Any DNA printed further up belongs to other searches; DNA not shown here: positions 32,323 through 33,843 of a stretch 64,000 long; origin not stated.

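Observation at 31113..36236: Rrf2-controlled operon coupling a propeller protein, a SPASM-like radical-SAM enzyme and a B12 radical-SAM enzyme to heme A synthase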

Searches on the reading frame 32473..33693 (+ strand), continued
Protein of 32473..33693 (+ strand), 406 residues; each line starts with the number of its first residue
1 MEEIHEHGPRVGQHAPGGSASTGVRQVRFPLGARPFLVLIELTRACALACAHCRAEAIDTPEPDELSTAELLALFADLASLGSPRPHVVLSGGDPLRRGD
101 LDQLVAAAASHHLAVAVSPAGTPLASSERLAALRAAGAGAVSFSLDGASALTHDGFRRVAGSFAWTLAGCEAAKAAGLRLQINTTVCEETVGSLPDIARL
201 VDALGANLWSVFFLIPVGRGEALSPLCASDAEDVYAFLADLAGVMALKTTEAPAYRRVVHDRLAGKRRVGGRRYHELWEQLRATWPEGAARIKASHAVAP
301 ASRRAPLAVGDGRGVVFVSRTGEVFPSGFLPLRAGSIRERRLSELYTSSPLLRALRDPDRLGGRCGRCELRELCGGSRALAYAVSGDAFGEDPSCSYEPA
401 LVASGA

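Call 82: search_dna_similar(query=window:32473-33693:+, collection=plasmids, mode=protein, max_evalue=1e-30, max_rows=24, rows=spread)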
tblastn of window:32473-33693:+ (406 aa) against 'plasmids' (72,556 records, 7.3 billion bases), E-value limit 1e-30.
Records with a match: 68; places in all: 70; records where one place covers at least 80% of the query: 67.
Best place of each record, by identity: <60% 68.
By first word of the organism name: Bacillus 31; Thermus 20; Halobaculum 6; Halomarina 2; Halarchaeum 1; Halobellus 1; Halogeometricum 1; Natronorubrum 1; Haloferax 1; Halomontanus 1; and 3 more.
By predicted mobility (MOB-suite, as given by PLSDB): non-mobilizable 52; conjugative 15; mobilizable 1.
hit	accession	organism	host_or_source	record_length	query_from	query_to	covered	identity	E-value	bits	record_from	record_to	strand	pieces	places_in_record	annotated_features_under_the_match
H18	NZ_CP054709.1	Halarchaeum sp. CBA1220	solar salt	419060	22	399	93%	48.2%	4e-54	200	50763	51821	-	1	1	TIGR04053 family radical SAM/SPASM domain-containing protein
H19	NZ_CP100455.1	Halomarina sp. BND7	cell culture,sediment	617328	34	399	90%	46.0%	1e-45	176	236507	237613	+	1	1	TIGR04053 family radical SAM/SPASM domain-containing protein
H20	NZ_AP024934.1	Thermus thermophilus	-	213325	35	399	90%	45.8%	2e-46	178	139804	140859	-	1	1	TIGR04053 family radical SAM/SPASM domain-containing protein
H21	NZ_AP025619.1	Thermus thermophilus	-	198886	35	399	90%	45.8%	2e-46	178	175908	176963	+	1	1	TIGR04053 family radical SAM/SPASM domain-containing protein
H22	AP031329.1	Thermus thermophilus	-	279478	35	399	90%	45.8%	5e-46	176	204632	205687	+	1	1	TIGR04053 family radical SAM/SPASM domain-containing protein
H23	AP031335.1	Thermus thermophilus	-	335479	35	399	90%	45.8%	5e-46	176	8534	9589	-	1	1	TIGR04053 family radical SAM/SPASM domain-containing protein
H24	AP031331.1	Thermus thermophilus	-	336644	35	399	90%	45.8%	5e-46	176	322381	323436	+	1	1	TIGR04053 family radical SAM/SPASM domain-containing protein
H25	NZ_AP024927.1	Thermus thermophilus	-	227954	35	399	90%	45.6%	5e-46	177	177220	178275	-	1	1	TIGR04053 family radical SAM/SPASM domain-containing protein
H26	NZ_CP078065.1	Haloferax larsenii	Cell culture,Salt Lake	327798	34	400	90%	44.2%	3e-45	174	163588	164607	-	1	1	radical SAM protein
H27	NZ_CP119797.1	Halomontanus rarus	cell culture,sediment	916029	34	399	90%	43.8%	6e-45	173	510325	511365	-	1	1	TIGR04053 family radical SAM/SPASM domain-containing protein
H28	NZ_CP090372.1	Halobaculum sp. CBA1158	solar salt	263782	29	399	91%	42.9%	2e-39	157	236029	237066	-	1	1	TIGR04053 family radical SAM/SPASM domain-containing protein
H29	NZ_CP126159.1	Halobaculum halobium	cell culture,sediment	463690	25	399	92%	41.4%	1e-39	158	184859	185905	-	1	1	TIGR04053 family radical SAM/SPASM domain-containing protein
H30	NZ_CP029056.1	Campylobacter jejuni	chicken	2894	31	399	91%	38.1%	2e-44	172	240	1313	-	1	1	TIGR04053 family radical SAM/SPASM domain-containing protein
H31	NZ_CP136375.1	Bacillus mycoides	whole organism,soil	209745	32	399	91%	38.0%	7e-45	173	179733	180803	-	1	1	TIGR04053 family radical SAM/SPASM domain-containing protein | tnpB: IS200/IS605 family element RNA-guided endonuclease TnpB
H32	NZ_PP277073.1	Bacillus cereus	-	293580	32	399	91%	37.7%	4e-45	174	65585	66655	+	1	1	TIGR04053 family radical SAM/SPASM domain-containing protein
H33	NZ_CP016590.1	Bacillus thuringiensis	Mono isolate,Ginseng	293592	32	399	91%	37.7%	6e-45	173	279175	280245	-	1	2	TIGR04053 family radical SAM/SPASM domain-containing protein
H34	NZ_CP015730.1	Bacillus cereus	sludge of an anaerobic digestion reactor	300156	32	399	91%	37.7%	8e-45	173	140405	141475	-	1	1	TIGR04053 family radical SAM/SPASM domain-containing protein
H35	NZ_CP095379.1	Bacillus cereus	cell cuture,Pond silt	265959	32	399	91%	37.7%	1e-44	173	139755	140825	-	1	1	TIGR04053 family radical SAM/SPASM domain-containing protein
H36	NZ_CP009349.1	Bacillus thuringiensis HD1002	Sewage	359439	32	399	91%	37.5%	3e-44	171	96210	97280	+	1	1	TIGR04053 family radical SAM/SPASM domain-containing protein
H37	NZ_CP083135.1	Bacillus thuringiensis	whole organism,Biopesticide Solbac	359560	32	399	91%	37.5%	3e-44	171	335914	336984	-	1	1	TIGR04053 family radical SAM/SPASM domain-containing protein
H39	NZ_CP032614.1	Bacillus thuringiensis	single cell,soil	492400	31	399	91%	37.0%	3e-42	166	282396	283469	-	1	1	TIGR04053 family radical SAM/SPASM domain-containing protein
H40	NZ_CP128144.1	Bacillus mycoides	bacterial isolate,field soil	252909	31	399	91%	36.7%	6e-41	162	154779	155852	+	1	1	TIGR04053 family radical SAM/SPASM domain-containing protein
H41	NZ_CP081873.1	Bacillus toyonensis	Environment,soil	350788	31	402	92%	36.4%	2e-42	166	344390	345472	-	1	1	TIGR04053 family radical SAM/SPASM domain-containing protein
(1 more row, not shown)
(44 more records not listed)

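Call 83: get_annotated_region(hit=H32, flank=6000)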
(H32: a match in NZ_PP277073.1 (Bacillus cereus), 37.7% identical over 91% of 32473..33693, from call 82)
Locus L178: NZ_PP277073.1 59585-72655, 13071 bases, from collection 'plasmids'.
description: Bacillus cereus strain Bc096 plasmid pBc096-293k, complete sequence
organism: Bacillus cereus (NCBI taxid 1396)
taxonomy: Bacteria; Bacillota; Bacilli; Bacillales; Bacillaceae; Bacillus; Bacillus cereus
host: -; source: -; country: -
typing (MOB-suite, as given by PLSDB): conjugative; replicon rep_cluster_1912; relaxase MOBP; mating-pair formation MPF_T
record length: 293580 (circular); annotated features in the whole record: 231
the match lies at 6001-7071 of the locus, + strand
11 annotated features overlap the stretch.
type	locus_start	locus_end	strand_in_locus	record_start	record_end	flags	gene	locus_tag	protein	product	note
CDS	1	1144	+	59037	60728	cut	-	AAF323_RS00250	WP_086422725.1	hypothetical protein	-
CDS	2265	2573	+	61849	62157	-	-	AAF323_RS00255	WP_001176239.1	hypothetical protein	-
CDS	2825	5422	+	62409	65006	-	adhE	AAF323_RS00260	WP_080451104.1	bifunctional acetaldehyde-CoA/alcohol dehydrogenase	GO:0006066 - alcohol metabolic process [Evidence IEA]; GO:0015976 - carbon utilization [Evidence IEA]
CDS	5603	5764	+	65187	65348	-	-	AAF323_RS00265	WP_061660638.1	aspartyl-phosphate phosphatase Spo0E family protein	-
CDS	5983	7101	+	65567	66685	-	-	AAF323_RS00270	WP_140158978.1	TIGR04053 family radical SAM/SPASM domain-containing protein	-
CDS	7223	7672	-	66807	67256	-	nrdG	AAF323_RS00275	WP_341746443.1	anaerobic ribonucleoside-triphosphate reductase activating protein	GO:0009265 - 2'-deoxyribonucleotide biosynthetic process [Evidence IEA]; GO:0051353 - positive regulation of ...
CDS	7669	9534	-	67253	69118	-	-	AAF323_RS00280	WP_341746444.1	anaerobic ribonucleoside triphosphate reductase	-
CDS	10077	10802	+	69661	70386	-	-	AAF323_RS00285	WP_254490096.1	YwiC-like family protein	-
CDS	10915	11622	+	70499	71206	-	-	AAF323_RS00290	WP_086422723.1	methyltransferase domain-containing protein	-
CDS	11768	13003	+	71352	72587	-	-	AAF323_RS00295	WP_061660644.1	FprA family A-type flavoprotein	-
CDS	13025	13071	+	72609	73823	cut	-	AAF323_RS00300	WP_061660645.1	FAD-dependent oxidoreductase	-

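Call 84: get_annotated_region(hit=H26, flank=6000)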
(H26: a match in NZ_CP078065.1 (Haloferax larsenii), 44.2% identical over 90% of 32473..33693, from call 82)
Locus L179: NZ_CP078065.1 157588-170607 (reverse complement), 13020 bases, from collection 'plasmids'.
description: Haloferax larsenii strain NCIM 5678 plasmid pHl5678-2, complete sequence
organism: Haloferax larsenii (NCBI taxid 302484)
taxonomy: Archaea; Euryarchaeota; Halobacteria; Halobacteriales; Haloferacaceae; Haloferax; Haloferax larsenii
host: -; source: Cell culture,Salt Lake; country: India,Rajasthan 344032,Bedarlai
typing (MOB-suite, as given by PLSDB): non-mobilizable
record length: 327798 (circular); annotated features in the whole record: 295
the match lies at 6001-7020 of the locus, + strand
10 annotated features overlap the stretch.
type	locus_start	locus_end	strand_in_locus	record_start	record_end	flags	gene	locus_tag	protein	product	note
CDS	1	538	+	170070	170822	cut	-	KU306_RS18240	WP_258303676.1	GNAT family N-acetyltransferase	-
CDS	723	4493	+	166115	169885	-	-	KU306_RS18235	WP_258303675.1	glycoside hydrolase family 97 catalytic domain-containing protein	-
CDS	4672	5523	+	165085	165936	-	-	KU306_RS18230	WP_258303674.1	hypothetical protein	-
CDS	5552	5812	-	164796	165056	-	-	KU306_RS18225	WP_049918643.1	DUF2249 domain-containing protein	-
CDS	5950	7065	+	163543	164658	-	-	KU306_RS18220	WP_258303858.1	radical SAM protein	-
CDS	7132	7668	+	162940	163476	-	-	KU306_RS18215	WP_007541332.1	halocyanin domain-containing protein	-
CDS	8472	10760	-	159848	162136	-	-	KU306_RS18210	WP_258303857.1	cbb3-type cytochrome c oxidase subunit I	GO:0009060 - aerobic respiration [Evidence IEA]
CDS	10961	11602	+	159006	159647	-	-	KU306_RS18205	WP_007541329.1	helix-turn-helix domain-containing protein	-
CDS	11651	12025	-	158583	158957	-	-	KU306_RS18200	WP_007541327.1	helix-turn-helix domain-containing protein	-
CDS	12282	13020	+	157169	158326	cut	-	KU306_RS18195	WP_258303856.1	multicopper oxidase domain-containing protein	-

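Call 85: search_protein_families(library=ncbifam, proteins=[L179:5950-7065:+, L177:6971-8083:+, L176:7974-9101:+, L178:5983-7101:+], max_evalue=1e-40)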
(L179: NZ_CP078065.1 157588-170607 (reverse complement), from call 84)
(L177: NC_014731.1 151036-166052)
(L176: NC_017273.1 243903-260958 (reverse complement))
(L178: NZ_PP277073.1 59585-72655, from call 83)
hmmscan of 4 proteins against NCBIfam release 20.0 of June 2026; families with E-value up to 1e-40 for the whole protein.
L179:5950-7065:+ (371 aa): 7 families
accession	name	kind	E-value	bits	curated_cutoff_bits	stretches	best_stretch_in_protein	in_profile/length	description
TIGR04053.2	TIGR04053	equivalog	1.4e-150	501.6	395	2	14-252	2-241/366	TIGR04053 family radical SAM/SPASM domain-containing protein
TIGR04545.1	rSAM_ahbD_hemeb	equivalog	2.4e-102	342.8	500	1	22-356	2-339/339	heme b synthase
TIGR04055.1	rSAM_NirJ2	equivalog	2.3e-70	237.7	500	1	22-354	2-324/326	putative heme d1 biosynthesis radical SAM protein NirJ2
TIGR04347.1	pseudo_SAM_Halo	equivalog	9.8e-51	173.2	525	0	14-203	33-218/390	TIGR04347 family pseudo-SAM/SPASM protein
TIGR04546.1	rSAM_ahbC_deAc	equivalog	1.1e-47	162.7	650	1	17-353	37-384/390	12,18-didecarboxysiroheme deacetylase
TIGR04051.1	rSAM_NirJ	equivalog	2.1e-45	155.3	515.45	1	21-352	3-346/354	heme d1 biosynthesis radical SAM protein NirJ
TIGR04054.1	rSAM_NirJ1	equivalog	1.1e-42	146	650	1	20-353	36-381/387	putative heme d1 biosynthesis radical SAM protein NirJ1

L177:6971-8083:+ (370 aa): 7 families
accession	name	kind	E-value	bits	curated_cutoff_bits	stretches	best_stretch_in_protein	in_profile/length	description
TIGR04053.2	TIGR04053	equivalog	1.3e-149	498.5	395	1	7-349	2-366/366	TIGR04053 family radical SAM/SPASM domain-containing protein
TIGR04545.1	rSAM_ahbD_hemeb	equivalog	1.1e-103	347.2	500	1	15-349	2-339/339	heme b synthase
TIGR04055.1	rSAM_NirJ2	equivalog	2.1e-66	224.7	500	1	15-347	2-324/326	putative heme d1 biosynthesis radical SAM protein NirJ2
TIGR04347.1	pseudo_SAM_Halo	equivalog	1.4e-53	182.6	525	0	7-198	32-220/390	TIGR04347 family pseudo-SAM/SPASM protein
TIGR04051.1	rSAM_NirJ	equivalog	7.3e-50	169.9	515.45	1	14-345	3-346/354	heme d1 biosynthesis radical SAM protein NirJ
TIGR04546.1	rSAM_ahbC_deAc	equivalog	1.3e-47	162.5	650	0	10-198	37-221/390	12,18-didecarboxysiroheme deacetylase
TIGR04054.1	rSAM_NirJ1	equivalog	4.3e-45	154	650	1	12-346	35-381/387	putative heme d1 biosynthesis radical SAM protein NirJ1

L176:7974-9101:+ (375 aa): 7 families
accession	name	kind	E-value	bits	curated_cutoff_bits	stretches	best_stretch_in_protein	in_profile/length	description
TIGR04053.2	TIGR04053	equivalog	1e-144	482.3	395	1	5-361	2-366/366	TIGR04053 family radical SAM/SPASM domain-containing protein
TIGR04545.1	rSAM_ahbD_hemeb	equivalog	8.2e-105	351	500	1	12-361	1-339/339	heme b synthase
TIGR04055.1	rSAM_NirJ2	equivalog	1.2e-69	235.3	500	1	12-237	1-225/326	putative heme d1 biosynthesis radical SAM protein NirJ2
TIGR04347.1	pseudo_SAM_Halo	equivalog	8.5e-53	180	525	1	12-358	39-384/390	TIGR04347 family pseudo-SAM/SPASM protein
TIGR04051.1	rSAM_NirJ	equivalog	3.7e-48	164.3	515.45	1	12-357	3-346/354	heme d1 biosynthesis radical SAM protein NirJ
TIGR04546.1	rSAM_ahbC_deAc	equivalog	2.7e-46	158.2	650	1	12-358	40-384/390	12,18-didecarboxysiroheme deacetylase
TIGR04054.1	rSAM_NirJ1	equivalog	5.7e-45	153.6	650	0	12-197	37-219/387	putative heme d1 biosynthesis radical SAM protein NirJ1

L178:5983-7101:+ (372 aa): 8 families
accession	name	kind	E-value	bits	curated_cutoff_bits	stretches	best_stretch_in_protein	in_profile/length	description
TIGR04053.2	TIGR04053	equivalog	7.6e-157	522.3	395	1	5-363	2-366/366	TIGR04053 family radical SAM/SPASM domain-containing protein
TIGR04545.1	rSAM_ahbD_hemeb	equivalog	1.4e-111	373.2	500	1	12-363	1-339/339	heme b synthase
TIGR04055.1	rSAM_NirJ2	equivalog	1.3e-69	235.2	500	1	12-240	1-229/326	putative heme d1 biosynthesis radical SAM protein NirJ2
TIGR04051.1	rSAM_NirJ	equivalog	1.9e-51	175.1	515.45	1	12-360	3-347/354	heme d1 biosynthesis radical SAM protein NirJ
TIGR04054.1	rSAM_NirJ1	equivalog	3.6e-49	167.4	650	1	12-360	37-381/387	putative heme d1 biosynthesis radical SAM protein NirJ1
TIGR04546.1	rSAM_ahbC_deAc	equivalog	2.3e-48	164.9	650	1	7-360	36-384/390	12,18-didecarboxysiroheme deacetylase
TIGR04347.1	pseudo_SAM_Halo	equivalog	7.2e-43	147.3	525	1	6-360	34-384/390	TIGR04347 family pseudo-SAM/SPASM protein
TIGR03962.1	mycofact_rSAM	equivalog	4.7e-41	141.1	265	0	9-217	10-218/339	mycofactocin radical SAM maturase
